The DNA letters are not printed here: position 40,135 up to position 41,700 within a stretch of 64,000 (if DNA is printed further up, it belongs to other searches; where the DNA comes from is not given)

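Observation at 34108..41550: Nine-gene translationally coupled operon combining PIG-V-like mannosyltransferase, DPM1-like Dol-P-Man-type synthase, DUF2304-like partner, GT4/GT2s and an FAD oxidoreductase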

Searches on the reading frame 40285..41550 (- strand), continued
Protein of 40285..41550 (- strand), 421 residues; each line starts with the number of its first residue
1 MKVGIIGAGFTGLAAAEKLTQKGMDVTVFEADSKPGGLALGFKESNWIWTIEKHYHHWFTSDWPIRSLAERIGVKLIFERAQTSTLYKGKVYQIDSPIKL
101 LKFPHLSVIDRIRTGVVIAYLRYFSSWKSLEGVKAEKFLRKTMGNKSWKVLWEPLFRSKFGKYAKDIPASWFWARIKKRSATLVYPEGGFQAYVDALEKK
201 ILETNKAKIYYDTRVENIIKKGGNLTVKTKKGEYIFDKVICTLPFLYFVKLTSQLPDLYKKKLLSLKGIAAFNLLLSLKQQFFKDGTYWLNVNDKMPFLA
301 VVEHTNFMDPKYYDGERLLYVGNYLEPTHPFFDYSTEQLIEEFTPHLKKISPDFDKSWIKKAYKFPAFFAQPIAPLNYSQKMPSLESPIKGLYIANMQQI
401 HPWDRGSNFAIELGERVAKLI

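Call 35: find_related_loci(query=A2, collection=genome_contigs, flank=10000)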
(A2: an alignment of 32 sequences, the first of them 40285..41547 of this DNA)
Query A2 (420 aa) in genome_contigs; peptide patterns used: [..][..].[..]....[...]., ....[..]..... (x = any residue, [..] = any of these).
600 stretches matched a pattern (row limit reached: there are more); 112 encode a relative of the query (tblastn E <= 1e-3); the best 80 are kept; 80 distinct loci.
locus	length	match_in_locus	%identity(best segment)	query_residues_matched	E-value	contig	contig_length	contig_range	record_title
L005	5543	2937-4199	54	1-420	3e-155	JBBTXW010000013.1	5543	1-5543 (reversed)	MAG: Patescibacteria group bacterium isolate H51-bin053_1 H51_bin053_1_000000000013, whole genome shotgun sequence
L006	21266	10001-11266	55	1-420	3e-153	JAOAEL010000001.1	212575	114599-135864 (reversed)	MAG: Patescibacteria group bacterium isolate SKW259 NODE_1_length_212575_cov_6.239475, whole genome shotgun sequence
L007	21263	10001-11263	54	1-420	4e-152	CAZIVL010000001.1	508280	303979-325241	MAG TPA_asm: uncultured Gammaproteobacteria bacterium isolate SRP342105_co1_60 genome assembly, contig: NODE_6_length_50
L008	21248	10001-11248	51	1-420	3e-142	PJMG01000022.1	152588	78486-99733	MAG: Candidatus Levyibacteriota bacterium isolate Amazon_FNV_2010_10_8_1 contig_75_22851523_length_152588_multi_4_in_0_o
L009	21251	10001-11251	50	1-419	5e-139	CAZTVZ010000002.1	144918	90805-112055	MAG TPA_asm: uncultured Gammaproteobacteria bacterium isolate binchicken_co27_378 genome assembly, contig: NODE_144_leng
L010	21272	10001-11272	50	1-420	3e-137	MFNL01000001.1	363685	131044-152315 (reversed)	MAG: Candidatus Levybacteria bacterium RIFCSPHIGHO2_01_FULL_37_17 rifcsphigho2_01_scaffold_35, whole genome shotgun sequ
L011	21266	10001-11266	49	1-420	7e-137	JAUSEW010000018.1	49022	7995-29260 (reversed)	MAG: Candidatus Levyibacteriota bacterium isolate E14_maxbin.252 E14_k141_1211168, whole genome shotgun sequence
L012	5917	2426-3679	49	2-420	2e-137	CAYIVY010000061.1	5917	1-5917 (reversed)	MAG TPA_asm: uncultured Gammaproteobacteria bacterium isolate ERP119705_co8_91 genome assembly, contig: NODE_14020_lengt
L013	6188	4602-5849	50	1-420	9e-137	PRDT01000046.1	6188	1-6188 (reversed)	MAG: Candidatus Levyibacteriota bacterium isolate Amazon FNV 2010 10 14 contig_35_946011474_length_6188_multi_6_in_0_out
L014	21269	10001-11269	49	1-420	2e-135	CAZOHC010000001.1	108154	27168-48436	MAG TPA_asm: uncultured Gammaproteobacteria bacterium isolate SRP144015_co1_130 genome assembly, contig: NODE_94_length_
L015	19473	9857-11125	49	1-420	3e-133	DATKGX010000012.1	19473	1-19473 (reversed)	MAG TPA_asm: Patescibacteria group bacterium isolate SMAG_U14562 k141_37526, whole genome shotgun sequence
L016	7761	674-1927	48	2-420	4e-133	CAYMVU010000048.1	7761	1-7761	MAG TPA_asm: uncultured Gammaproteobacteria bacterium isolate SRP093185_co1_18 genome assembly, contig: NODE_7082_length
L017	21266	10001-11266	47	2-420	9e-133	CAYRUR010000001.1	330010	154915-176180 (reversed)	MAG TPA_asm: uncultured Gammaproteobacteria bacterium isolate SRP144015_co1_42 genome assembly, contig: NODE_12_length_3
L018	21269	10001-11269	48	1-420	7e-133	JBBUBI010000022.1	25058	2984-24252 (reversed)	MAG: Patescibacteria group bacterium isolate H52-bin033_1 H52_bin033_1_000000000022, whole genome shotgun sequence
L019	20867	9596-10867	47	1-420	1e-130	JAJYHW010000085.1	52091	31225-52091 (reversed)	MAG: bacterium isolate DBS1-3.bin97 NODE_985_length_52091_cov_1.44671, whole genome shotgun sequence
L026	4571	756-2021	47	1-420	5e-126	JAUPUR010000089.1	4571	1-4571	MAG: Patescibacteria group bacterium isolate erpe_2018_sw_18hr_WHONDRS-SW48-000091_B_bin.71 scaffold_687529, whole genom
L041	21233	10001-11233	43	1-420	4e-109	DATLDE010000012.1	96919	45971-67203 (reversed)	MAG TPA_asm: Candidatus Limnocylindrales bacterium isolate SMAG_U14342 k141_9570025, whole genome shotgun sequence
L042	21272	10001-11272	43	1-420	2e-104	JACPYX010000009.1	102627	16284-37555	MAG: Chloroflexi bacterium isolate NC_groundwater_874_Pr1_S2p5_53_73 Montesol18_S2p5_coassembly_scaffold_614544, whole g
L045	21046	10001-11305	39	1-420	5e-102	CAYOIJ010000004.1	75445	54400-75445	MAG TPA_asm: uncultured Pseudomonadales bacterium isolate binchicken_co45_383 genome assembly, contig: NODE_346_length_7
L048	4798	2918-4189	41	1-420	8e-101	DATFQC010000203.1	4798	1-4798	MAG TPA_asm: Anaerolineales bacterium isolate SMAG_U9319 k141_1379147, whole genome shotgun sequence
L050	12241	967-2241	41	1-420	3e-100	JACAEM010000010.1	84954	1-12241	MAG: Chloroflexota bacterium isolate L.E.CH.17 k119_154812, whole genome shotgun sequence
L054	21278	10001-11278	41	1-420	1e-99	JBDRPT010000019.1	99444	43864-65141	MAG: Chloroflexota bacterium isolate MEGAHIT-group-2.133 k141_374377, whole genome shotgun sequence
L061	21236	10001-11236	41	1-420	5e-95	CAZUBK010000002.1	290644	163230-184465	MAG TPA_asm: uncultured Pseudomonadales bacterium isolate binchicken_co227_1206 genome assembly, contig: NODE_55_length_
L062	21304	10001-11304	41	1-420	8e-84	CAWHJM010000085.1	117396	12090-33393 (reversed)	MAG: uncultured Chloroflexia bacterium isolate MFD02923.bin.1.113 genome assembly, contig: contig_6973, whole genome sho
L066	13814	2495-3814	31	1-420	2e-62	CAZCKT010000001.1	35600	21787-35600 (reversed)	MAG TPA_asm: uncultured Candidatus Saccharibacteria bacterium isolate SRP298887_co1_119 genome assembly, contig: NODE_91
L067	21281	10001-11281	38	1-418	1e-87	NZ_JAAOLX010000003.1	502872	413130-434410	Iodobacter violaceini strain HSC-16F04 NODE_3_length_502872_cov_33.522058, whole genome shotgun sequence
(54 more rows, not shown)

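Call 40: search_protein_families(library=pfam, proteins=[L010:7710-8318:+, L010:8320-8622:+, L010:8622-9995:+, L010:11280-12917:+, L010:12914-15049:+, L010:15039-16157:-, L041:7583-8197:+, L041:8214-8552:+, L041:8549-9967:+, L041:12024-13832:+], max_evalue=0.01)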
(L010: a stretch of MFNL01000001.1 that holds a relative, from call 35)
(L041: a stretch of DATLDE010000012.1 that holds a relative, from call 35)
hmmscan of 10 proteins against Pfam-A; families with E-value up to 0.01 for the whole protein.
L010:7710-8318:+ (202 aa): 2 families
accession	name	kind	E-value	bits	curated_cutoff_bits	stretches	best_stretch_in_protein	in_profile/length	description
PF04350.18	PilO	-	8.3e-17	62.1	22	1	61-194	2-136/145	Pilus assembly protein, PilO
PF10741.14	T2SSM_b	-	0.00015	22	21.7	1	108-165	13-70/111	Type II secretion system (T2SS), protein M subtype b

L010:8320-8622:+ (100 aa): 0 families

L010:8622-9995:+ (457 aa): 5 families
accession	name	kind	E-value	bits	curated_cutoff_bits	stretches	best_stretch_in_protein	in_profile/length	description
PF19077.6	Big_13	-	1.4e-11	45.2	27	1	282-360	19-99/102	Bacterial Ig-like domain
PF16656.11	Pur_ac_phosph_N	-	4.4e-07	30.8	30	1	48-137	3-93/93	Purple acid Phosphatase, N-terminal domain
PF13620.12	CarboxypepD_reg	-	2.2e-06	28.3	32.3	0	152-192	3-45/82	Carboxypeptidase regulatory-like domain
PF17936.7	Big_6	-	0.00064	20.3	27.6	0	283-350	6-71/83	Bacterial Ig domain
PF00041.27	fn3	-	0.0057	17.3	25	0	45-133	2-81/84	Fibronectin type III domain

L010:11280-12917:+ (545 aa): 0 families

L010:12914-15049:+ (711 aa): 1 family
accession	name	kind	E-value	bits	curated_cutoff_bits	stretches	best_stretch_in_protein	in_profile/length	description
PF10060.15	DUF2298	-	2.5e-93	314.1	27.8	2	48-459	2-386/488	Uncharacterized membrane protein (DUF2298)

L010:15039-16157:- (372 aa): 2 families
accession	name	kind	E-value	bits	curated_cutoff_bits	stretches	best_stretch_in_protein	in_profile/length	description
PF03816.19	LytR_cpsA_psr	-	3.1e-33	115.5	24.6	1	69-259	2-148/150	LytR_cpsA_psr family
PF10725.14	DUF2517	-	0.004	17.4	25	1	2-36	10-44/61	Protein of unknown function (DUF2517)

L041:7583-8197:+ (204 aa): 1 family
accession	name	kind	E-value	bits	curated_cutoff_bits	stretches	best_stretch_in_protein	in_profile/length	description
PF04350.18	PilO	-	6.5e-14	52.7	22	1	63-199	5-139/145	Pilus assembly protein, PilO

L041:8214-8552:+ (112 aa): 0 families

L041:8549-9967:+ (472 aa): 5 families
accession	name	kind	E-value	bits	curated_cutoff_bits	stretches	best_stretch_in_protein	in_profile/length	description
PF19077.6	Big_13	-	1.3e-09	38.9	27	1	288-362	22-99/102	Bacterial Ig-like domain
PF00041.27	fn3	-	4.3e-07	30.5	25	1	48-122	2-68/84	Fibronectin type III domain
PF16656.11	Pur_ac_phosph_N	-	1.7e-05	25.8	30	1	51-137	3-92/93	Purple acid Phosphatase, N-terminal domain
PF17936.7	Big_6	-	2e-05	25.2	27.6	0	156-204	15-63/83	Bacterial Ig domain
PF13620.12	CarboxypepD_reg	-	0.0065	17.2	32.3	0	299-347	11-56/82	Carboxypeptidase regulatory-like domain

L041:12024-13832:+ (602 aa): 1 family
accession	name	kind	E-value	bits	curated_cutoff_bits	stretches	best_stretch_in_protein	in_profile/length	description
PF13231.12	PMT_2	-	5.8e-07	30.3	26.1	1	139-243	25-129/160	Dolichyl-phosphate-mannose-protein mannosyltransferase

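Call 48: search_protein_families(library=pfam, proteins=[L026:2032-3645:+, L054:8670-9938:+, L017:14695-15744:+, L062:9269-9964:+, L042:6559-8265:-, L066:1572-2492:+, L045:11395-13596:+, L050:4161-5114:-, L048:328-873:-, L061:14088-15164:-], max_evalue=0.01)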
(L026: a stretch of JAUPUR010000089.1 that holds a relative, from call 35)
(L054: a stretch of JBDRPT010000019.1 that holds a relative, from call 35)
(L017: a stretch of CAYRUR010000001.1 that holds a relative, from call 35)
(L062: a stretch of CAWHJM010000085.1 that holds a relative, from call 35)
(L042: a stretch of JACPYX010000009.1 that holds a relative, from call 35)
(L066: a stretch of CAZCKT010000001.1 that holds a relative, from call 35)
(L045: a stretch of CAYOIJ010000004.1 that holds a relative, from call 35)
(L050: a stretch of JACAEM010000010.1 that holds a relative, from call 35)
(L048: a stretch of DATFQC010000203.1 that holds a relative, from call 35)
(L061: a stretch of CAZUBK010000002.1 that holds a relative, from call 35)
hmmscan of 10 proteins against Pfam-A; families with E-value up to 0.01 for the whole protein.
L026:2032-3645:+ (537 aa): 1 family
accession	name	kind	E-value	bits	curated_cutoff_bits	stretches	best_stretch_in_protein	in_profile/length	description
PF13231.12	PMT_2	-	1.9e-08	35.1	26.1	1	87-215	20-150/160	Dolichyl-phosphate-mannose-protein mannosyltransferase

L054:8670-9938:+ (422 aa): 1 family
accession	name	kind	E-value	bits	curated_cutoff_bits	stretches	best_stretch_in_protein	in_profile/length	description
PF03706.18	LPG_synthase_TM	-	3.3e-57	194.7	33.4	1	93-400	2-302/302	Lysylphosphatidylglycerol synthase TM region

L017:14695-15744:+ (349 aa): 11 families
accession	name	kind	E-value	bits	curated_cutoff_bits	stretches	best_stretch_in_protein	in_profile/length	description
PF01370.27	Epimerase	-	7.7e-47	160.2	20.9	1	8-229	1-240/240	NAD dependent epimerase/dehydratase family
PF16363.11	GDP_Man_Dehyd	-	3.7e-28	99.4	27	1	9-251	1-270/332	GDP-mannose 4,6 dehydratase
PF01073.25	3Beta_HSD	-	1e-25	90.8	22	1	9-207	1-219/280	3-beta hydroxysteroid dehydrogenase/isomerase family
PF07993.18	NAD_binding_4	-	2.4e-20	73.2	20.1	2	46-171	60-209/258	Male sterility protein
PF04321.23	RmlD_sub_bind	-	1.3e-17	64.3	27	1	7-157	2-142/287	RmlD substrate binding domain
PF02719.21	Polysacc_synt_2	-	1e-16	61.4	20.2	1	8-226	1-226/293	Polysaccharide biosynthesis protein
PF13460.12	NAD_binding_10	-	3.2e-16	60.2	27.2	1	12-170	1-147/184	NAD(P)H-binding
PF05368.20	NmrA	-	3.5e-09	37.1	27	1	5-117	2-108/298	NmrA-like family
PF00106.31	adh_short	-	5.7e-07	29.6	26.6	1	6-114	1-134/195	short chain dehydrogenase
PF08659.16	KR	-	0.002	18.5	22.6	0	7-118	2-138/180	KR domain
PF00056.29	Ldh_1_N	-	0.0035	17.8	27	1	8-106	3-108/141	lactate/malate dehydrogenase, NAD binding domain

L062:9269-9964:+ (231 aa): 1 family
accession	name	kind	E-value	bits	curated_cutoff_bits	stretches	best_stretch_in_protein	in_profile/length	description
PF00072.30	Response_reg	-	6.1e-28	97.6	30.2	1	26-138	1-111/111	Response regulator receiver domain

L042:6559-8265:- (568 aa): 3 families
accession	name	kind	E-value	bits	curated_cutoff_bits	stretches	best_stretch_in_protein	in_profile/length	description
PF00027.35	cNMP_binding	-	1.5e-21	76.6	27.5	1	35-120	2-88/89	Cyclic nucleotide-binding domain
PF05835.17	Synaphin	-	0.00096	19.9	27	1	286-333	42-90/142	Synaphin protein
PF25562.1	CNBH_CNNM2_C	-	0.004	17.2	27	1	36-101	59-121/172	Metal transporter CNNM2-like, C-terminal CNBH domain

L066:1572-2492:+ (306 aa): 2 families
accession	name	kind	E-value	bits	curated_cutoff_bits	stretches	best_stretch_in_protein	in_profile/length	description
PF00535.33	Glycos_transf_2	-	7.3e-30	104.5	23.3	1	7-167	1-163/168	Glycosyl transferase family 2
PF10111.15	Glyco_tranf_2_2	-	0.0013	18.8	27.3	1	36-99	27-91/276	Glycosyltransferase like family 2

L045:11395-13596:+ (733 aa): 1 family
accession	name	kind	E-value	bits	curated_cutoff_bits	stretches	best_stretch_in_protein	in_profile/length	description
PF10060.15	DUF2298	-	1.6e-78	265.3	27.8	2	50-466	3-409/488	Uncharacterized membrane protein (DUF2298)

L050:4161-5114:- (317 aa): 1 family
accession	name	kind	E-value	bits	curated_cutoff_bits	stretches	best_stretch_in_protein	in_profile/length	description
PF16158.11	N_BRCA1_IG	-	1.1e-26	93.9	28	1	109-197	2-99/108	Ig-like domain from next to BRCA1 gene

L048:328-873:- (181 aa): 6 families
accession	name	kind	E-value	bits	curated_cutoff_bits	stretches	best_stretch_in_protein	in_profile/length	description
PF00578.27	AhpC-TSA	-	2.1e-16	60.4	26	1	19-133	3-123/124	AhpC/TSA family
PF08534.16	Redoxin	-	1.1e-10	41.9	26.6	1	19-140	4-137/148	Redoxin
PF13905.12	Thioredoxin_8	-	2e-07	31.7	27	1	41-129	1-92/94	Thioredoxin-like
PF13098.12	Thioredoxin_2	-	2.2e-06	28.4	27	1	40-141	4-99/104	Thioredoxin-like domain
PF20029.6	DUF6436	-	6.5e-05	23.1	27.3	1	38-175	17-129/133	Domain of unknown function (DUF6436)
PF00085.26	Thioredoxin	-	0.0033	17.8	23.5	1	42-104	19-78/103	Thioredoxin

L061:14088-15164:- (358 aa): 1 family
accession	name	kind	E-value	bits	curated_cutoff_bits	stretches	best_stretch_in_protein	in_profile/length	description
PF03816.19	LytR_cpsA_psr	-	1.2e-29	103.8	24.6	1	94-259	2-148/150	LytR_cpsA_psr family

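Call 59: search_protein_representatives(alignment_id=A2)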
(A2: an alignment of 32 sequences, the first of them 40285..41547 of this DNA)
Query: 32 sequences, 425 profile positions. Proteins with E-value up to 0.001 (for the whole library): 14918; up to 1e-10: 3410; up to 1e-30: 1268. The best 150 are listed.
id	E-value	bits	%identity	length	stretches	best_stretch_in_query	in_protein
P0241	8.9e-177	604.7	-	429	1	1-421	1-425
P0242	2.6e-157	540.6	-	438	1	6-421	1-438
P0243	3.4e-155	533.6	-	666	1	1-423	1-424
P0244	7.9e-154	529.1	-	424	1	1-423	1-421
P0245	6.4e-152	522.8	-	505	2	1-282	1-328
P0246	5.8e-149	513.1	-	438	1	1-423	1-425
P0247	7.1e-148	509.5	-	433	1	2-423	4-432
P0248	1.6e-147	508.3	-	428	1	1-423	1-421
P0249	2.4e-147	507.7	-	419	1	2-421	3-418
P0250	8.4e-146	502.7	-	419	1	5-422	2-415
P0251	1.4e-145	501.9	-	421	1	1-422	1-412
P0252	2.2e-145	501.3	-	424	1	1-422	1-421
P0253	1.1e-144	499.0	-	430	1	2-423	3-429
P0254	1.1e-143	495.7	-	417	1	4-421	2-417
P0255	3.4e-143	494.1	-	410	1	1-424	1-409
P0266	4.1e-137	474.1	-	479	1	1-424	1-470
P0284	5.8e-126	437.3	-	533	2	83-423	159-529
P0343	1.4e-104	366.9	-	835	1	2-422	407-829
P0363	1.2e-100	353.9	-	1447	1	2-423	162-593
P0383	1.3e-98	347.2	-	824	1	3-421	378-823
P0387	4.1e-98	345.6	-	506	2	51-424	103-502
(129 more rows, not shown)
